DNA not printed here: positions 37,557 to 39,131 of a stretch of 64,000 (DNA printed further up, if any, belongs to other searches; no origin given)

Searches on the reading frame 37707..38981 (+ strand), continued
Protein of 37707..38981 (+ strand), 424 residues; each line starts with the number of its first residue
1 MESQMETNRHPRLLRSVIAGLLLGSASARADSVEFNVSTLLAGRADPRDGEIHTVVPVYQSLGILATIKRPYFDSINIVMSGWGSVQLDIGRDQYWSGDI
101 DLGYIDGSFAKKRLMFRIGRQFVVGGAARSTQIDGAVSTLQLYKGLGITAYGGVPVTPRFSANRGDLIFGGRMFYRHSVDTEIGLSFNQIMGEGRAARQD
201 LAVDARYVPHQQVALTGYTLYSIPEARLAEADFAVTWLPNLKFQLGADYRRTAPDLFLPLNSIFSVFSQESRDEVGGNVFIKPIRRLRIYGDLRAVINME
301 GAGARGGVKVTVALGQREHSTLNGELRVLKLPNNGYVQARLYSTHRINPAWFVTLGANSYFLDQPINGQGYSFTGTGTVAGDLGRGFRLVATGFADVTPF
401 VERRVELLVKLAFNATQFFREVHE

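Call 53: find_encoding_contigs(protein=P0363, flank=7000, max_places=1)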
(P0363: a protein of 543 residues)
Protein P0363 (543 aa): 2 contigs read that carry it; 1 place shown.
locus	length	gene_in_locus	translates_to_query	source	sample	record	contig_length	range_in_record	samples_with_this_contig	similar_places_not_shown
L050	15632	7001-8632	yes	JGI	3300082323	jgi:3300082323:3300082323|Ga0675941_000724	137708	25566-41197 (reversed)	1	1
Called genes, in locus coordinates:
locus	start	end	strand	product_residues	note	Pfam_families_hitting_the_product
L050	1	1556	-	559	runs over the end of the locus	PF05140:ResB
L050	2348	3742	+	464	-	PF05201:GlutR_N, PF02826:2-Hacid_dh_C (weak), PF01488:Shikimate_DH, PF03807:F420_oxidored (weak), PF00745:GlutR_dimer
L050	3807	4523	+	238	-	-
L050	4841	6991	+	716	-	PF02085:Cytochrom_CIII (faint), PF09699:Paired_CXXCH_1 (faint), PF14522:Cytochrome_C7 (faint), PF22113:Mtrc-MtrF_II-IV_dom (faint), PF14537:Cytochrom_c3_2 (weak)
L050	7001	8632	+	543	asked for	-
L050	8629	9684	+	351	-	PF02085:Cytochrom_CIII (faint), PF14522:Cytochrome_C7 (faint), PF22113:Mtrc-MtrF_II-IV_dom (faint)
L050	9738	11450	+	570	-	PF14522:Cytochrome_C7 (faint), PF09698:GSu_C4xC__C2xCH (weak)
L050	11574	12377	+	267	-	-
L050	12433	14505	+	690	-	PF02085:Cytochrom_CIII (faint), PF09699:Paired_CXXCH_1 (faint), PF14522:Cytochrome_C7 (faint), PF14537:Cytochrom_c3_2 (faint), PF01292:Ni_hydr_CYTB (faint)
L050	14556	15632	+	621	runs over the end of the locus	PF02335:Cytochrom_C552 (faint), PF14522:Cytochrome_C7 (faint)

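Call 54: find_encoding_contigs(protein=P0361, flank=7000, max_places=1)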
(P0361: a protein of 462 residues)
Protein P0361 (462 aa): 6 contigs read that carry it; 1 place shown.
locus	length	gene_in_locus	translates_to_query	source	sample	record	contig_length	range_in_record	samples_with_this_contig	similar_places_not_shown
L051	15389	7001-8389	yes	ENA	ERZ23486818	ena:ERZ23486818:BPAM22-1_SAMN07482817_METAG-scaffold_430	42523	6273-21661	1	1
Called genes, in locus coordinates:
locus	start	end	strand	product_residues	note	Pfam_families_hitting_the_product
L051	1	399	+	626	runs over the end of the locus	PF07635:PSCyt1, PF13442:Cytochrome_CBB3 (faint), PF07635:PSCyt1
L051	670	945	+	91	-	-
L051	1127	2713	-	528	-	PF00890:FAD_binding_2 (weak), PF01266:DAO (weak), PF07992:Pyr_redox_2 (faint), PF13450:NAD_binding_8 (weak), PF00732:GMC_oxred_N (weak), PF05199:GMC_oxred_C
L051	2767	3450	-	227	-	PF00563:EAL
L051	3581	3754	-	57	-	-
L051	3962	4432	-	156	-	PF00571:CBS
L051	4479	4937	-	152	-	PF00571:CBS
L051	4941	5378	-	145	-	PF01814:Hemerythrin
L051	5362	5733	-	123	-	PF00072:Response_reg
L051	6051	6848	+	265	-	PF00571:CBS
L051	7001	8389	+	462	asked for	-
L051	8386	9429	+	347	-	PF14522:Cytochrome_C7 (faint), PF02085:Cytochrom_CIII (faint), PF22113:Mtrc-MtrF_II-IV_dom (faint)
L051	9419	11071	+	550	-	PF14522:Cytochrome_C7 (faint), PF14537:Cytochrom_c3_2 (faint)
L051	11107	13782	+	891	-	PF02368:Big_2, PF21764:Invasin_D4 (faint), PF02368:Big_2, PF26182:Ig_NUP210_5th (weak), PF26918:Ig_Eae (weak), PF09699:Paired_CXXCH_1 (faint), PF14522:Cytochrome_C7 (weak), PF14537:Cytochrom_c3_2 (faint)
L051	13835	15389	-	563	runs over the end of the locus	PF02085:Cytochrom_CIII (faint), PF14522:Cytochrome_C7 (faint), PF09699:Paired_CXXCH_1 (faint), PF14537:Cytochrom_c3_2 (faint)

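Call 59: search_protein_families(library=pfam, proteins=[L013:10881-13586:+, L041:2921-5512:+, L049:4187-6364:+, L043:703-2976:+, L022:11973-14645:-, L037:12-2930:+], max_evalue=0.01)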
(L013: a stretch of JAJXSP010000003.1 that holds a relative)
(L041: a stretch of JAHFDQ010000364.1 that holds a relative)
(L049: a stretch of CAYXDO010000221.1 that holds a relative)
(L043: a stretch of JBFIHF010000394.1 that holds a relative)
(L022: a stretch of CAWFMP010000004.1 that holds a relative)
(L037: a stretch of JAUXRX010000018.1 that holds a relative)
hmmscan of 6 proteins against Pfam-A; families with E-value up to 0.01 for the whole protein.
L013:10881-13586:+ (901 aa): 4 families
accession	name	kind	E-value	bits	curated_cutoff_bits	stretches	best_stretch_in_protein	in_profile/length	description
PF22113.1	Mtrc-MtrF_II-IV_dom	-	1.7e-22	80.2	30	2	651-887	1-176/176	Outer membrane cytochrome MtrC/MtrF-like, domains II/IV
PF01391.23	Collagen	-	7.6e-09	35.7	27.2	1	21-78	1-58/60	Collagen triple helix repeat (20 copies)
PF14537.11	Cytochrom_c3_2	-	0.00013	22.8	25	0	342-368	6-34/79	Cytochrome c3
PF14522.11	Cytochrome_C7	-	0.00061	20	24.8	0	657-693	14-53/67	Cytochrome c7 and related cytochrome c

L041:2921-5512:+ (863 aa): 3 families
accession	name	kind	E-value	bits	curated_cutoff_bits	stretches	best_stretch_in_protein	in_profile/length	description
PF22113.1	Mtrc-MtrF_II-IV_dom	-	9.6e-29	100.6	30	3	628-848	1-176/176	Outer membrane cytochrome MtrC/MtrF-like, domains II/IV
PF14522.11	Cytochrome_C7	-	3.8e-09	36.7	24.8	0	629-661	37-67/67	Cytochrome c7 and related cytochrome c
PF01391.23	Collagen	-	4.5e-05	23.6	27.2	1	27-85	1-59/60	Collagen triple helix repeat (20 copies)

L049:4187-6364:+ (725 aa): 5 families
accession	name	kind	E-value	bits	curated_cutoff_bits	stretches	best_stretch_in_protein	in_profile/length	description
PF22113.1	Mtrc-MtrF_II-IV_dom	-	1.8e-44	151.8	30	2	562-721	1-175/176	Outer membrane cytochrome MtrC/MtrF-like, domains II/IV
PF14522.11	Cytochrome_C7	-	8.7e-15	54.7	24.8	2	678-717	14-56/67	Cytochrome c7 and related cytochrome c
PF09699.15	Paired_CXXCH_1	-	1.6e-09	37.8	20.6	1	679-713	8-40/41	Doubled CXXCH motif (Paired_CXXCH_1)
PF14537.11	Cytochrom_c3_2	-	7.6e-08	33.2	25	0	568-600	7-38/79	Cytochrome c3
PF01391.23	Collagen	-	1.1e-07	31.9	27.2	2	34-79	4-49/60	Collagen triple helix repeat (20 copies)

L043:703-2976:+ (757 aa): 5 families
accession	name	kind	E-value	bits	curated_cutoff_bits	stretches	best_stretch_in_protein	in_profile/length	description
PF22113.1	Mtrc-MtrF_II-IV_dom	-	1.2e-55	188.2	30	2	543-754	1-176/176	Outer membrane cytochrome MtrC/MtrF-like, domains II/IV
PF14522.11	Cytochrome_C7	-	5.6e-12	45.7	24.8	1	709-750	13-57/67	Cytochrome c7 and related cytochrome c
PF14537.11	Cytochrom_c3_2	-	6.9e-10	39.7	25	1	335-393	8-64/79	Cytochrome c3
PF01391.23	Collagen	-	1.8e-09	37.7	27.2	1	30-85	1-56/60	Collagen triple helix repeat (20 copies)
PF09699.15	Paired_CXXCH_1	-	0.0026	17.8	20.6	1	710-743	7-38/41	Doubled CXXCH motif (Paired_CXXCH_1)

L022:11973-14645:- (890 aa): 3 families
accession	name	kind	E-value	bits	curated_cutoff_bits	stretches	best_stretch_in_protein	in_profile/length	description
PF22113.1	Mtrc-MtrF_II-IV_dom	-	1e-32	113.5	30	2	646-876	1-176/176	Outer membrane cytochrome MtrC/MtrF-like, domains II/IV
PF14522.11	Cytochrome_C7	-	6.8e-09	35.9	24.8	2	318-407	13-67/67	Cytochrome c7 and related cytochrome c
PF01391.23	Collagen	-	8.2e-06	25.9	27.2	1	69-118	1-50/60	Collagen triple helix repeat (20 copies)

L037:12-2930:+ (972 aa): 5 families
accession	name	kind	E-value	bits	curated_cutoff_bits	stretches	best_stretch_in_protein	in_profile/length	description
PF22113.1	Mtrc-MtrF_II-IV_dom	-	5.2e-42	143.8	30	2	737-972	1-176/176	Outer membrane cytochrome MtrC/MtrF-like, domains II/IV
PF14522.11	Cytochrome_C7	-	1.3e-11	44.5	24.8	1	333-382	12-55/67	Cytochrome c7 and related cytochrome c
PF09699.15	Paired_CXXCH_1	-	2.7e-06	27.4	20.6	0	424-454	7-38/41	Doubled CXXCH motif (Paired_CXXCH_1)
PF14537.11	Cytochrom_c3_2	-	2.9e-05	24.9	25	0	328-381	20-70/79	Cytochrome c3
PF01391.23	Collagen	-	3.3e-05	24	27.2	1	13-47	4-38/60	Collagen triple helix repeat (20 copies)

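Call 66: find_homologous_proteins(query=L044:3798-5075:+, max_evalue=1e-10)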
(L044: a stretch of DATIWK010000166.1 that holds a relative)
Query L044:3798-5075:+ (426 aa): 318 proteins with E <= 1e-10 among 8000 candidates; the best 120 are listed.
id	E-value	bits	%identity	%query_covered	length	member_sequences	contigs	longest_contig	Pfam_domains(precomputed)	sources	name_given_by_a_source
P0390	2.9e-278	940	100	100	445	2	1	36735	-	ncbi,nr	ncbi:MAG TPA: hypothetical protein VLU43_11335 [Anaeromyxobacteraceae bacterium]|nr:hypothetical pro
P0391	1.7e-240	816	86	100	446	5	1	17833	-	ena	-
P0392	1.1e-177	609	65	100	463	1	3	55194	-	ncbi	-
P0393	3.1e-168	578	61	100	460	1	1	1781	-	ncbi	-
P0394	1.4e-154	533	58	100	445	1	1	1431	-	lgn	-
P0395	1.7e-154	533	57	100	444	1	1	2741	-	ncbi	-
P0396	5.5e-150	518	58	99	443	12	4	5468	-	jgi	jgi:hypothetical protein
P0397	5.7e-150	518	58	100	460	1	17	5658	-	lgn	-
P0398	1.1e-149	517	58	100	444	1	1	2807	-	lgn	-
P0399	2.3e-149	516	57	100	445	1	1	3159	-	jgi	jgi:hypothetical protein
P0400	3.4e-149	515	56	100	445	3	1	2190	-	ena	-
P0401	4.3e-148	512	56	99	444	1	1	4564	-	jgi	jgi:hypothetical protein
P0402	1.5e-147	510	59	100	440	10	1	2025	-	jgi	jgi:hypothetical protein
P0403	7.9e-147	508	56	100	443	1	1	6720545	-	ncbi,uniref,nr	ncbi:hypothetical protein [Anaeromyxobacter oryzae]|uniref:Alginate export domain-containing protein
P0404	2.8e-146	506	57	100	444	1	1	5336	-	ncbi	-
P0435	5.6e-140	485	54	100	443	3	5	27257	-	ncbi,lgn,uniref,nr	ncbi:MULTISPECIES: hypothetical protein [Anaeromyxobacter]|uniref:hypothetical protein n=1 Tax=Anaer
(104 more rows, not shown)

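Call 68: find_encoding_contigs(protein=P0435, flank=8000, max_places=2)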
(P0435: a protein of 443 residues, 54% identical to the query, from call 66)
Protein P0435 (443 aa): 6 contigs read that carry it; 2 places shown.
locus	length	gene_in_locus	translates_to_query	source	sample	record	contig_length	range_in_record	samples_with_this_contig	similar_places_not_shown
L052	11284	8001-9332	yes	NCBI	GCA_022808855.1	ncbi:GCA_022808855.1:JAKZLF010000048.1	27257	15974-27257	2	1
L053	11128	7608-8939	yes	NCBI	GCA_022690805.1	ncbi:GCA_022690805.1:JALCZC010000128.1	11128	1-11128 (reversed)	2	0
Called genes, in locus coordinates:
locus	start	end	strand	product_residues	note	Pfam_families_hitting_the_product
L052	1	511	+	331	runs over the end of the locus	PF01551:Peptidase_M23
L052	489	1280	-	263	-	PF00459:Inositol_P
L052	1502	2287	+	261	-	-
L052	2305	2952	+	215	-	-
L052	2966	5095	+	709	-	PF00801:PKD (faint), PF17963:Big_9 (faint), PF18911:PKD_4 (weak), PF22352:K319L-like_PKD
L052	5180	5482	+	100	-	-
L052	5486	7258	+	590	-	PF00850:Hist_deacetyl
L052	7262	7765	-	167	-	PF00578:AhpC-TSA, PF08534:Redoxin, PF00085:Thioredoxin (weak), PF13905:Thioredoxin_8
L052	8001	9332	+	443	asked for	-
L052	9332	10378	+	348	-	PF22113:Mtrc-MtrF_II-IV_dom (faint), PF14522:Cytochrome_C7 (weak), PF14537:Cytochrom_c3_2 (weak), PF14522:Cytochrome_C7 (weak)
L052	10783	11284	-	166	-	PF01844:HNH (weak)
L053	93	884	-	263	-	PF00459:Inositol_P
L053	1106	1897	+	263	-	-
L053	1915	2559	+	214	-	-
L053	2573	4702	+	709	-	PF00801:PKD (faint), PF17963:Big_9 (faint), PF18911:PKD_4 (weak), PF22352:K319L-like_PKD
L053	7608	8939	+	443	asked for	-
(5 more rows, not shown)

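Call 69: find_encoding_contigs(protein=P0403, flank=8000, max_places=1)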
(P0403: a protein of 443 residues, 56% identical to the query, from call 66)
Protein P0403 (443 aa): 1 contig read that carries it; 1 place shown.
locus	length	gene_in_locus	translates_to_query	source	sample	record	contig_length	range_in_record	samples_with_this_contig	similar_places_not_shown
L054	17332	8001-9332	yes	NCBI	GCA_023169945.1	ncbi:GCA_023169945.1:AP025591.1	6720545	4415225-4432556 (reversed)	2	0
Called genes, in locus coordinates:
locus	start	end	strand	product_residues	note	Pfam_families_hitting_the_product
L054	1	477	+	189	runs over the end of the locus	PF00300:His_Phos_1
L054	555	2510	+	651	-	PF00005:ABC_tran, PF13476:AAA_23 (faint), PF13555:AAA_29 (faint), PF25199:nSTAND_NTPase5 (faint), PF13401:AAA_22 (faint), PF00005:ABC_tran, PF13304:AAA_21 (weak)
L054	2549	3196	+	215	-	-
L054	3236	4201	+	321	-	PF01551:Peptidase_M23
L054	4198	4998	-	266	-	PF00459:Inositol_P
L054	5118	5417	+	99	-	-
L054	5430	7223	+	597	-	PF00850:Hist_deacetyl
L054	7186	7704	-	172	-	PF08534:Redoxin, PF00578:AhpC-TSA, PF00085:Thioredoxin (weak), PF13905:Thioredoxin_8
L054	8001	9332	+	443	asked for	-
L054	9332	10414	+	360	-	PF14537:Cytochrom_c3_2 (faint), PF22113:Mtrc-MtrF_II-IV_dom (faint), PF14522:Cytochrome_C7 (weak), PF09699:Paired_CXXCH_1 (faint), PF14522:Cytochrome_C7 (weak)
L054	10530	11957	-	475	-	PF01225:Mur_ligase, PF08245:Mur_ligase_M, PF02875:Mur_ligase_C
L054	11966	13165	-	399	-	PF00144:Beta-lactamase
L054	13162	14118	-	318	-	PF02016:Peptidase_S66, PF17676:Peptidase_S66C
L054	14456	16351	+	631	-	PF16177:ACAS_N, PF00501:AMP-binding, PF13193:AMP-binding_C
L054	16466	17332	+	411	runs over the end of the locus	PF01594:AI-2E_transport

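Call 72: search_solved_structures(query=A1, max_evalue=10)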
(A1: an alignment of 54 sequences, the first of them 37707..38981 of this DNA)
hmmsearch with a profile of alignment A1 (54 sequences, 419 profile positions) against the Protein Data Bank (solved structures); distinct sequences matched with E-value up to 10: 0.

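Call 73: search_protein_families(library=pfam, alignment_id=A1, max_evalue=1)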
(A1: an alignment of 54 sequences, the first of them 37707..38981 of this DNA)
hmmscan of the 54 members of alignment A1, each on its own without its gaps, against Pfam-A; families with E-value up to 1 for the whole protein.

A. member 1, window:37707-38981:+ (424 aa): 1 family
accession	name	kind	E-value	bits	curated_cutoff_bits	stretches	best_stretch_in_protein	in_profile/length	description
PF04453.20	LptD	-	0.13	12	22.4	0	196-255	299-358/384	LPS transport system D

B. families by the number of members that match (of 54 scanned): 7 families
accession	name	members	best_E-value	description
PF04453.20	LptD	6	0.0096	LPS transport system D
PF23810.1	DUF7182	2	0.055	Family of unknown function (DUF7182)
PF06057.17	VirJ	1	0.023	Bacterial virulence protein (VirJ)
PF18998.6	Flg_new_2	1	0.032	Divergent InlB B-repeat domain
PF24315.1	DUF7489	1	0.072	Domain of unknown function (DUF7489)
PF00535.33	Glycos_transf_2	1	0.086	Glycosyl transferase family 2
PF23714.1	Rv3627c_N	1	0.2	Carboxypeptidase Rv3627c-like, N-terminal domain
